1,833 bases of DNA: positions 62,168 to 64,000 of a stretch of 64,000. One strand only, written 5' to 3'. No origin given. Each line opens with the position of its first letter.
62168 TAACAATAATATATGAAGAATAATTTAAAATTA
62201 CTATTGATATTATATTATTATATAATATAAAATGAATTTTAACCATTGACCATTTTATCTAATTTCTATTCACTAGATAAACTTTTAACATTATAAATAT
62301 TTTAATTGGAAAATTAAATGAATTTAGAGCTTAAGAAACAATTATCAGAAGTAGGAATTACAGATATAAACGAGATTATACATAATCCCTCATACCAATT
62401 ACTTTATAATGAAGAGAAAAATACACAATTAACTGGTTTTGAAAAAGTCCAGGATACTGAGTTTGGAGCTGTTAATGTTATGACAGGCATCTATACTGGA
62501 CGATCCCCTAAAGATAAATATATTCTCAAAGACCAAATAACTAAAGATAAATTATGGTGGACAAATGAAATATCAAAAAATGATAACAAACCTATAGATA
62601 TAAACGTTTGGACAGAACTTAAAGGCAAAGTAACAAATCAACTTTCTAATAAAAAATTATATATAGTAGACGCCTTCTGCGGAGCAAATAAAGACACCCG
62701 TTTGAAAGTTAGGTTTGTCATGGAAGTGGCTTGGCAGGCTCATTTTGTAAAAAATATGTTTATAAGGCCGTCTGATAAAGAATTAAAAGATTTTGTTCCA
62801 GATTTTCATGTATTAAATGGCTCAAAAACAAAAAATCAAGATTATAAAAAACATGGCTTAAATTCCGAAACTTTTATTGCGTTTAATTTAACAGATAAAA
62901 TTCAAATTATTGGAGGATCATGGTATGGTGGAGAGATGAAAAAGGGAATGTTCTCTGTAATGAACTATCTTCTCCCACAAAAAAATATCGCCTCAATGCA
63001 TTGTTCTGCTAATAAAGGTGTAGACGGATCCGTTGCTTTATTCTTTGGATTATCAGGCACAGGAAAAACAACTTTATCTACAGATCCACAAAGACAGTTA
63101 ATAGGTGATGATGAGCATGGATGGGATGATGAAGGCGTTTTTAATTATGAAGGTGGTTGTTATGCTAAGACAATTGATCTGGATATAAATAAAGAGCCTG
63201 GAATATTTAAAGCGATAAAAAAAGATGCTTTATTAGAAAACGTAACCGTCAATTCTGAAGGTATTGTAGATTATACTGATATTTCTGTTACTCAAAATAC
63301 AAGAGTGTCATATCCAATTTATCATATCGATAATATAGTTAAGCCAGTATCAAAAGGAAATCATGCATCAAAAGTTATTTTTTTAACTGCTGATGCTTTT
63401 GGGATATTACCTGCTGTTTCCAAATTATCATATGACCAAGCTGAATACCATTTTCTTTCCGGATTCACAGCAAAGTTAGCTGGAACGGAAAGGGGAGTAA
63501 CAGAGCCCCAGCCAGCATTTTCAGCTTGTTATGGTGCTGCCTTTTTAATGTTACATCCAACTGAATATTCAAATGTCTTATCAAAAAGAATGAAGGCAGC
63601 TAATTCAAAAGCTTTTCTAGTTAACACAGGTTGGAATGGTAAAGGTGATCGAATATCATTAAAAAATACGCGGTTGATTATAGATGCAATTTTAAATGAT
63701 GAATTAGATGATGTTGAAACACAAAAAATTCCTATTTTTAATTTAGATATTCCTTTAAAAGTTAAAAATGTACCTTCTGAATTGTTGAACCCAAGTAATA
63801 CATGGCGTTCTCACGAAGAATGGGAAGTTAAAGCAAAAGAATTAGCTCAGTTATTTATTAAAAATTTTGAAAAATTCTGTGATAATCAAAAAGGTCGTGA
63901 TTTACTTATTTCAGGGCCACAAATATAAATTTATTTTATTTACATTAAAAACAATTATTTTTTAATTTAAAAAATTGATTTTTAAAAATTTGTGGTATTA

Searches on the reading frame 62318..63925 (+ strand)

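Call 86: search_protein_families(library=pfam, proteins=[window:62318-63925:+], max_evalue=0.00001)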
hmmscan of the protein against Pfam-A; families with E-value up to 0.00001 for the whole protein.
window:62318-63925:+ (536 aa): 1 family
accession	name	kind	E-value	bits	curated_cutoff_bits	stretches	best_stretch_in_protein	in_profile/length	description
PF01293.25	PEPCK_ATP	-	5e-200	665.5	26.5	1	19-488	2-465/465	Phosphoenolpyruvate carboxykinase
